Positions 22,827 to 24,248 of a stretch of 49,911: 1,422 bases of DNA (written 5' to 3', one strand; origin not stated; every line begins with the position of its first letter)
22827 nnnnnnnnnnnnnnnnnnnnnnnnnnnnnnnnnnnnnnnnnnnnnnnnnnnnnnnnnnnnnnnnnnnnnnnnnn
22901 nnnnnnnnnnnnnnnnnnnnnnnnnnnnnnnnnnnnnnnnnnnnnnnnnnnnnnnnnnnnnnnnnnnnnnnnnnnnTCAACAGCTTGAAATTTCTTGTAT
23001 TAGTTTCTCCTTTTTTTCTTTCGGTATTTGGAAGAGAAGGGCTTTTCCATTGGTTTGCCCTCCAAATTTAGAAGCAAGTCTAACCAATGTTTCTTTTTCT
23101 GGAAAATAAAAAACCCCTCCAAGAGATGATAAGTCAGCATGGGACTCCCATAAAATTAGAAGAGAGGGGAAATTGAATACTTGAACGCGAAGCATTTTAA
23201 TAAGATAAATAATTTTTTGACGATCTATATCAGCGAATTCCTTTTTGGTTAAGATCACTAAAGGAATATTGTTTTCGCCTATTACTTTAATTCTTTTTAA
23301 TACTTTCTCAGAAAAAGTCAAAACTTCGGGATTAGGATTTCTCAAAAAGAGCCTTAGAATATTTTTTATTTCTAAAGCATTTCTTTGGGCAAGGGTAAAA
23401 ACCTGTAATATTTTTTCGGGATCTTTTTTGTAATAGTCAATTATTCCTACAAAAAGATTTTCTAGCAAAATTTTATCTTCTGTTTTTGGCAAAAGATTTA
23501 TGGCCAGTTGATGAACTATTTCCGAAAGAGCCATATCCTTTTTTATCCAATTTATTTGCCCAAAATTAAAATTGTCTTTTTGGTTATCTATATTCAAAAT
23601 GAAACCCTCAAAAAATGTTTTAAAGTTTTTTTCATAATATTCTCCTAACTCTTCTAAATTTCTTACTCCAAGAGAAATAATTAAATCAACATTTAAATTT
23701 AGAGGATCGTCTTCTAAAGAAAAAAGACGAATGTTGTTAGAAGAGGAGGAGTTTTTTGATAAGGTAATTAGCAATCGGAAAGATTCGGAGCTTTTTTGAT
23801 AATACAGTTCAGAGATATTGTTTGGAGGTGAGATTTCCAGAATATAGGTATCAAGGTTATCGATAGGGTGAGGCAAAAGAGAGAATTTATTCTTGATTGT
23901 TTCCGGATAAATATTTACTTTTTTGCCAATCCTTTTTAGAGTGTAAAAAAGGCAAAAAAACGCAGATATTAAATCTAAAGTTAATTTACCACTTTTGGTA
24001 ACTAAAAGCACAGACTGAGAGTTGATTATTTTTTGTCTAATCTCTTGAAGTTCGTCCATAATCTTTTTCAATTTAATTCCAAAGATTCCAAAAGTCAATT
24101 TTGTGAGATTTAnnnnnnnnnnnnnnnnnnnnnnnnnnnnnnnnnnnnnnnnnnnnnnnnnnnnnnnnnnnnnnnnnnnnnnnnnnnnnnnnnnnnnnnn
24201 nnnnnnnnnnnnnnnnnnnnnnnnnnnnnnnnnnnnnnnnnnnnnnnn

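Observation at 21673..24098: Second, N-terminally truncated PilB-like ATPase coupled to a catalytically degenerate DHH/DHHA1-like protein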

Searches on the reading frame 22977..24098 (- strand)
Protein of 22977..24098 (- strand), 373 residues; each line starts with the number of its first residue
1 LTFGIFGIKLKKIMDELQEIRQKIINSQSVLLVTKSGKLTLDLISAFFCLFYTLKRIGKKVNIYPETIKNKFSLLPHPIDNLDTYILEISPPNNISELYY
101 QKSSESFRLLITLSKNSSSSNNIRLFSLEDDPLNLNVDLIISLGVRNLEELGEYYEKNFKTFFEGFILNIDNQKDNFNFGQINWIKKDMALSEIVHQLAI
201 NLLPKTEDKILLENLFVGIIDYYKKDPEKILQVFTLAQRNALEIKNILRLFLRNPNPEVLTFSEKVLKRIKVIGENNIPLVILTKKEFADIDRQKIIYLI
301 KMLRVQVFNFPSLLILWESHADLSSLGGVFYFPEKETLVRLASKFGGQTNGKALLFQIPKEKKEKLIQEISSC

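Call 3: search_protein_families(library=pfam, proteins=[window:22977-24098:-], max_evalue=1)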
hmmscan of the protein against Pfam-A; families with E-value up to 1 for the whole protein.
window:22977-24098:- (373 aa): 0 families

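Call 4: search_protein_families(library=ncbifam, proteins=[window:22977-24098:-], max_evalue=1)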
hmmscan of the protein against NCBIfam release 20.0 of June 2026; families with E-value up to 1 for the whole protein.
window:22977-24098:- (373 aa): 0 families

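Call 7: search_solved_structures(query=window:22977-24059:-, max_evalue=10, show_alignments=2)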
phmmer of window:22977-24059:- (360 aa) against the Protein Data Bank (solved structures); distinct sequences matched with E-value up to 10: 0.

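Call 8: find_homologous_proteins(query=window:22977-24059:-, max_evalue=0.001)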
Query window:22977-24059:- (360 aa): 43 proteins with E <= 0.001 among 5007 candidates.
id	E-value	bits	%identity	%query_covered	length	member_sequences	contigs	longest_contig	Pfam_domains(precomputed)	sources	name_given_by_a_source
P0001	3.8e-227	771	100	100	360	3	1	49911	-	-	-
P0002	1.8e-190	650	86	100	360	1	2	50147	-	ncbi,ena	-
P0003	2.1e-184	630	83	100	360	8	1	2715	-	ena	-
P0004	5.6e-121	422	60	100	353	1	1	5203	-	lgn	-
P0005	1.1e-83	299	45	99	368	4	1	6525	-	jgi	-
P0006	1.8e-36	144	31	96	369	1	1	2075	-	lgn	-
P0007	2.1e-34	137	30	96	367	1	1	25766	PF01368.28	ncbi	ncbi:MAG: DHH family phosphoesterase [Candidatus Nealsonbacteria bacterium]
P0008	7.9e-34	135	28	94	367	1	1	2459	-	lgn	-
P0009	1.7e-33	134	28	96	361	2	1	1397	-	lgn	-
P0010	3.6e-33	133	29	96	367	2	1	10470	-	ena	-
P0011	1.0e-32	132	28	99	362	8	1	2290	-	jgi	-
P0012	1.7e-29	121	29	96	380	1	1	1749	-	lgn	-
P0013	3.9e-28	117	28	96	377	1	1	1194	-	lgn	-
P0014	5.0e-28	116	27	96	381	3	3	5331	PF01368.28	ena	-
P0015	5.9e-28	116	29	96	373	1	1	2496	-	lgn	-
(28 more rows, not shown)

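Call 19: search_protein_families(library=pfam, alignment_id=A2, max_evalue=0.01)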
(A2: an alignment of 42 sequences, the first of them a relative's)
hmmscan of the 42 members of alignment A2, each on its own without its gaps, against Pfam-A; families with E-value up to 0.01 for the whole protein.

A. member 1, P0001 (360 aa): 0 families

B. families by the number of members that match (of 42 scanned): 5 families
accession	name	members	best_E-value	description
PF01368.27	DHH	28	2.1e-11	DHH family, N-terminal domain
PF11944.13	DUF3461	1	0.0021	Protein of unknown function (DUF3461)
PF02295.23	z-alpha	1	0.0024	Adenosine deaminase z-alpha domain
PF15045.11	Clathrin_bdg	1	0.0067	Clathrin-binding box of Aftiphilin, vesicle trafficking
PF14336.11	GLUCM-like_C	1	0.0093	D-glutamate cyclase-like, C-terminal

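Call 20: search_solved_structures(query=A2, max_evalue=1, show_alignments=2)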
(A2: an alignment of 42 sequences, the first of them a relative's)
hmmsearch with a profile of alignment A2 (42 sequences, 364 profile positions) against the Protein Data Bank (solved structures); distinct sequences matched with E-value up to 1: 21.
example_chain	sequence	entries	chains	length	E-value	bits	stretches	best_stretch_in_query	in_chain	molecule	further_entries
5o4z_A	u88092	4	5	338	1.3e-28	103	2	117-364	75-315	DHH/DHHA1-type phosphodiesterase TM1595 | phosphodiesterase TM1595 | phosphodiesterase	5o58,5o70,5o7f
5o1u_A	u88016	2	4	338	1.8e-28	102.6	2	117-364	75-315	Phosphodiesterase | TmPDE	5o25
4py9_A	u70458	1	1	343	1.1e-23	86.8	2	117-276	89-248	Putative exopolyphosphatase-related protein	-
3w5w_A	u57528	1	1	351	1.2e-23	86.6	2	117-276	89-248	Putative exopolyphosphatase-related protein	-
8iu7_A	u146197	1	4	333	1.8e-23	86.1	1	145-342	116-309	Bifunctional oligoribonuclease and PAP phosphatase NrnA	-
3dev_A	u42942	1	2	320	1.3e-20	76.7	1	142-291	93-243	SH1221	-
4ls9_A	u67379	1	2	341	1.7e-20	76.3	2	117-256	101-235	DHH family protein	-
9r7o_A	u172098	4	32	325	3.6e-17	65.4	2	144-363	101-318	DHH family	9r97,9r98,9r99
9wbu_B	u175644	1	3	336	3.7e-17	65.3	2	117-259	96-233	Bifunctional oligoribonuclease and PAP phosphatase NrnA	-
5jju_A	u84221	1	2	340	3.9e-17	65.2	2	117-259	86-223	Uncharacterized protein Rv2837c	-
5cet_A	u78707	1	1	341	4e-17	65.2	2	117-259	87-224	Bifunctional oligoribonuclease and PAP phosphatase NrnA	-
8ioo_A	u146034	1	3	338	6.4e-14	54.7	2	145-298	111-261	RecJ-like protein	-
5j21_A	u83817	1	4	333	1e-12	50.7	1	123-309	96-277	Bifunctional oligoribonuclease and PAP phosphatase NrnA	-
5ipp_A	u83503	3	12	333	3.7e-12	48.9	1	122-309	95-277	Bifunctional oligoribonuclease and PAP phosphatase NrnA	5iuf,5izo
9n0l_A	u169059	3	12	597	4.3e-06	28.9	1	148-235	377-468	Cyclic-di-AMP phosphodiesterase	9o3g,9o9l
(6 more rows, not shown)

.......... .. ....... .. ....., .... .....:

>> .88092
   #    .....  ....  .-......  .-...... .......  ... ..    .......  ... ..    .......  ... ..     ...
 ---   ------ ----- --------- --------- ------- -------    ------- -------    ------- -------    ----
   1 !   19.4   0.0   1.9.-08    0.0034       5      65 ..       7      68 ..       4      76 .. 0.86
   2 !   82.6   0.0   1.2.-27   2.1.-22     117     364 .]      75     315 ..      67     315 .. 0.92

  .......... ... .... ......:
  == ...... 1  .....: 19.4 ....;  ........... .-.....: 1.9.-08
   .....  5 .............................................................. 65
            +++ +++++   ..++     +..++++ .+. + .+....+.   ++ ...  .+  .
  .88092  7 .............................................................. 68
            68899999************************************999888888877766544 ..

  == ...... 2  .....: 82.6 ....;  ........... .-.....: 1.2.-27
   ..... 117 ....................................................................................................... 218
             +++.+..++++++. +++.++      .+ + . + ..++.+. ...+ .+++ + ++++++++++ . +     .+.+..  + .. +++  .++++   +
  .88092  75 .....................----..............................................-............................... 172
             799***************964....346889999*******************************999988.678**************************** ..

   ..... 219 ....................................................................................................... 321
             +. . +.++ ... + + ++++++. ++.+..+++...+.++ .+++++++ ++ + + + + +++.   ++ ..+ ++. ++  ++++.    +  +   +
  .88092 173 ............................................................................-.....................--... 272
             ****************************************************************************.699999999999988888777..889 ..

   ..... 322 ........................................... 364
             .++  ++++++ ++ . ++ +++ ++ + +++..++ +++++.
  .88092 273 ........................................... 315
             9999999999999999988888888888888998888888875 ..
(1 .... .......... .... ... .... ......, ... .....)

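Call 27: predict_structure(alignment_id=A2)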
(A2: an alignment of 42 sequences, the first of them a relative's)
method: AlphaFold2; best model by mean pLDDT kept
length: 360 residues; sequences in the alignment: 42
mean_pLDDT: 89.2   pTM: 0.86
mean pLDDT of the five models: 89.2, 89.0, 88.1, 87.2, 86.2
residues with pLDDT >= 90: 218; 70-90: 127; 50-70: 15; < 50: 0
segments of 3 or more residues with pLDDT < 50: none
pLDDT, mean of each block of 10 residues (from residue 1): 88 95 92 96 92 90 82 77 87 88 64 78 87 91 87 94 92 95 93 84 96 91 92 92 88 92 90 86 89 88 87 93 95 93 95 93
secondary structure, 60 per line:
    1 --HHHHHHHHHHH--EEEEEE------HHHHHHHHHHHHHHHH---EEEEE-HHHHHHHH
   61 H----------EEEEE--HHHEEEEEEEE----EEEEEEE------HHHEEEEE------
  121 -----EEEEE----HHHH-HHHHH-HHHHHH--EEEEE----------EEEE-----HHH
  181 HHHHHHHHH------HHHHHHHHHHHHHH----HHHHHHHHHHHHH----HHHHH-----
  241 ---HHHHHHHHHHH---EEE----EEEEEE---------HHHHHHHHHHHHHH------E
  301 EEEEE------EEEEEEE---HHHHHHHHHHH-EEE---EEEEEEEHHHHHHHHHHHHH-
elements in order: H3-13 E16-21 H28-43 E47-51 H53-61 E72-76 E82-89 E94-100 E110-114 E126-130 H135-138 H140-144 H146-151 E154-158 E169-172 H178-189 H196-209 H214-226 H231-235 H244-254 E258-260 E265-270 H280-293 E300-305 E312-318 H322-332 E334-336 E340-346 H347-359

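Call 31: fold_search(model_id=the predicted structure, library=pdb)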
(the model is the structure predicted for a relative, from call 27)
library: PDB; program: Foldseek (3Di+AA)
matches with E <= 10: 1161; with E <= 0.001: 49
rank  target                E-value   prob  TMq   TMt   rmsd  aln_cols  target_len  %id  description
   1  5o1u_B                4.7e-16  1.00  0.41  0.46  15.5       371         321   15  Structure of wildtype T.maritima PDE (TM1595) with AMP and Mn2+ (released 2017-10-25)
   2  4ls9_A                5.9e-16  1.00  0.42  0.47  14.0       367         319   13  Structure of mycobacterial nrnA homolog reveals multifunctional nuclease activities (released 2014-07-16)
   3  5o25_B                9.3e-16  1.00  0.41  0.45  14.5       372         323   14  Structure of wildtype T.maritima PDE (TM1595) in ligand-free state (released 2017-10-25)
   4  5o4z                  9.3e-16  1.00  0.41  0.45  15.3       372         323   14  Structure of the inactive T.maritima PDE (TM1595) D80N D154N mutant with substrate 5'-pApA (released 2017-10-25)
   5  5o7f_A                1.1e-15  1.00  0.41  0.46  15.5       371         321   15  Structure of the inactive T.maritima PDE (TM1595) D80N D154N mutant with GMP and Mn2+ (released 2017-10-25)
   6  5cet                  1.7e-15  1.00  0.42  0.45  16.5       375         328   12  Crystal structure of Rv2837c (released 2015-12-23)
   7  5o1u_A                2.5e-15  1.00  0.41  0.46  15.6       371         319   15  Structure of wildtype T.maritima PDE (TM1595) with AMP and Mn2+ (released 2017-10-25)
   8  5o7f_B                2.6e-15  1.00  0.42  0.47  15.3       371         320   14  Structure of the inactive T.maritima PDE (TM1595) D80N D154N mutant with GMP and Mn2+ (released 2017-10-25)
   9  5jju_A                3.3e-15  1.00  0.42  0.46  16.5       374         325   12  Crystal structure of Rv2837c complexed with 5'-pApA and 5'-AMP (released 2016-05-04)
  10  8iu7_D                4.4e-15  1.00  0.40  0.45  13.5       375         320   14  Structure of Staphylococcus aureus NrnA (Pde2) in complex with Mg2+ (released 2024-04-24)
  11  8iu7_B                2.3e-14  1.00  0.41  0.46  12.2       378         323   13  Structure of Staphylococcus aureus NrnA (Pde2) in complex with Mg2+ (released 2024-04-24)
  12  8iu7_A                3.7e-14  1.00  0.41  0.45  15.6       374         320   14  Structure of Staphylococcus aureus NrnA (Pde2) in complex with Mg2+ (released 2024-04-24)
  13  3w5w                  4.1e-14  1.00  0.42  0.44  16.3       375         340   15  Mn2+-GMP complex of nanoRNase (Nrn) from Bacteroides fragilis (released 2013-07-10)
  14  3dev_A                2.3e-13  1.00  0.38  0.43  13.8       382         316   13  Crystal structure of SH1221 protein from Staphylococcus haemolyticus, Northeast Structural Genomics Consortium Target  (released 2008-08-05)
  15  5ipp_B                2.9e-13  1.00  0.40  0.45  13.6       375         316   12  Structure of Bacillus NanoRNase A active site mutant bound to a mononucleotide (released 2017-08-02)
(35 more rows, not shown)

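Call 34: search_protein_representatives(alignment_id=A2)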
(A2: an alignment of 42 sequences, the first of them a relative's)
Query: 42 sequences, 364 profile positions. Proteins with E-value up to 0.001 (for the whole library): 16303; up to 1e-10: 10938; up to 1e-30: 3181. The best 150 are listed.
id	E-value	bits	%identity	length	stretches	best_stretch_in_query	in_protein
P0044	2.7e-142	490.3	-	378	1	1-364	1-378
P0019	1.3e-137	474.8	-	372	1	1-364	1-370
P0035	3.3e-129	447.2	-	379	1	1-364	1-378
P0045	3.4e-126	437.3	-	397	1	7-364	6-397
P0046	1.1e-121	422.5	-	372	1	1-363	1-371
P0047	5.3e-121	420.2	-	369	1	1-364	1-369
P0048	8.3e-120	416.3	-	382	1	1-363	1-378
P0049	4.2e-115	400.8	-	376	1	1-364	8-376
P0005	5.9e-112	390.4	-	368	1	1-364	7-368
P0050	9.8e-111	386.4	-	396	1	5-364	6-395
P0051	3.3e-110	384.7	-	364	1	1-364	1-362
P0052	1.7e-109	382.4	-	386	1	1-364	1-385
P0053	1.9e-109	382.2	-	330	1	1-310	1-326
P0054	8.1e-107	373.5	-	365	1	2-364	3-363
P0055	6.0e-105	367.4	-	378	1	1-364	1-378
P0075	2.6e-95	335.7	-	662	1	5-362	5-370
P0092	1.1e-93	330.3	-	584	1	4-363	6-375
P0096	6.5e-93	327.8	-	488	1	4-363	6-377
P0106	1.7e-91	323.2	-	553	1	4-362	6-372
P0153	1.1e-87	310.5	-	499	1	4-350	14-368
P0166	1.7e-86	306.7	-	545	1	4-361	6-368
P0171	2.7e-86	306.0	-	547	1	2-362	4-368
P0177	1.2e-85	303.9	-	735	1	4-363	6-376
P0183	2.5e-85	302.8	-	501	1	3-361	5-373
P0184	3.1e-85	302.5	-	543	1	4-364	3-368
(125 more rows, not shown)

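Call 35: search_protein_families(library=pfam, proteins=[P0075, P0092, P0096, P0106, P0166, P0171, P0177, P0183, P0184, P0153], max_evalue=0.001)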
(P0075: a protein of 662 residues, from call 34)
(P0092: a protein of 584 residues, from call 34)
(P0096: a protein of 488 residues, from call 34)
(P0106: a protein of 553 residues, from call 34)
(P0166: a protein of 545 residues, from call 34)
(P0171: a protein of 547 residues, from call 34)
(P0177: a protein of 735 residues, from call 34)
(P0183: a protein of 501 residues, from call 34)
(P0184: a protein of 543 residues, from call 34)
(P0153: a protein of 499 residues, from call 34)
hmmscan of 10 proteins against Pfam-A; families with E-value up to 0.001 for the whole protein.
P0075 (662 aa): 2 families
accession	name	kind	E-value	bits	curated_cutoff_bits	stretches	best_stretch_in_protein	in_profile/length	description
PF01368.27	DHH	-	7.8e-18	65.4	28.1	2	109-211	40-125/125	DHH family, N-terminal domain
PF02272.25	DHHA1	-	1.6e-08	35.3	25.9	1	293-372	16-100/102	DHHA1 domain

P0092 (584 aa): 2 families
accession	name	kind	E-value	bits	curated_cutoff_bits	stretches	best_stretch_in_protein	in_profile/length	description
PF01368.27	DHH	-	1.5e-14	54.8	28.1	1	18-215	1-125/125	DHH family, N-terminal domain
PF02272.25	DHHA1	-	1.2e-10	42.2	25.9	1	296-377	15-101/102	DHHA1 domain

P0096 (488 aa): 2 families
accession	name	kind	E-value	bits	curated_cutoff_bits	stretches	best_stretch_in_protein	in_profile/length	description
PF01368.27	DHH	-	2.3e-20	73.6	28.1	1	18-217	1-125/125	DHH family, N-terminal domain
PF02272.25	DHHA1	-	8.3e-12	45.9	25.9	1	294-380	11-98/102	DHHA1 domain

P0106 (553 aa): 2 families
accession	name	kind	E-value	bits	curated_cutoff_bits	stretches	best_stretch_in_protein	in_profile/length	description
PF01368.27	DHH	-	5.8e-20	72.3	28.1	1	18-213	1-125/125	DHH family, N-terminal domain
PF02272.25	DHHA1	-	2.1e-11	44.6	25.9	1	292-378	13-100/102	DHHA1 domain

P0166 (545 aa): 1 family
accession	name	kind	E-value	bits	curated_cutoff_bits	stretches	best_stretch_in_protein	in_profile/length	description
PF01368.27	DHH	-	3.2e-16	60.2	28.1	1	19-211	2-125/125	DHH family, N-terminal domain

P0171 (547 aa): 1 family
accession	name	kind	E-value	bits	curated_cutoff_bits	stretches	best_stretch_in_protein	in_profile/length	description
PF01368.27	DHH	-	7.5e-15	55.8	28.1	1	18-210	1-125/125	DHH family, N-terminal domain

P0177 (735 aa): 2 families
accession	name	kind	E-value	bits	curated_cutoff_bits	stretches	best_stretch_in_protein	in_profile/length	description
PF01368.27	DHH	-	4.6e-19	69.3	28.1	1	18-216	1-125/125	DHH family, N-terminal domain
PF02272.25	DHHA1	-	5.4e-08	33.7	25.9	1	294-371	12-94/102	DHHA1 domain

P0183 (501 aa): 2 families
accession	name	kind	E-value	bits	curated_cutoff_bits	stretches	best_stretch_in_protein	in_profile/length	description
PF01368.27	DHH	-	3.5e-21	76.2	28.1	1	18-213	1-125/125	DHH family, N-terminal domain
PF02272.25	DHHA1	-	5.1e-13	49.8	25.9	1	292-376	13-100/102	DHHA1 domain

P0184 (543 aa): 2 families
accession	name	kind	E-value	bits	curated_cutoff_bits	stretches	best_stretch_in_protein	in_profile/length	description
PF01368.27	DHH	-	3.1e-20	73.1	28.1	1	15-207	1-125/125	DHH family, N-terminal domain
PF02272.25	DHHA1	-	1.5e-10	41.9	25.9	1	283-368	10-96/102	DHHA1 domain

P0153 (499 aa): 2 families
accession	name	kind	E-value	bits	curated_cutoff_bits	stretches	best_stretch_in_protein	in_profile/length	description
PF01368.27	DHH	-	1.1e-17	64.9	28.1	1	27-220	2-124/125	DHH family, N-terminal domain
PF02272.25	DHHA1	-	1.4e-08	35.5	25.9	1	298-367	11-84/102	DHHA1 domain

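Call 73: search_protein_families(library=padloc, proteins=[window:22977-24059:-], max_evalue=0.001)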
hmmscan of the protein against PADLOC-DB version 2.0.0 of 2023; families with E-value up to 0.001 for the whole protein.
window:22977-24059:- (360 aa): 0 families
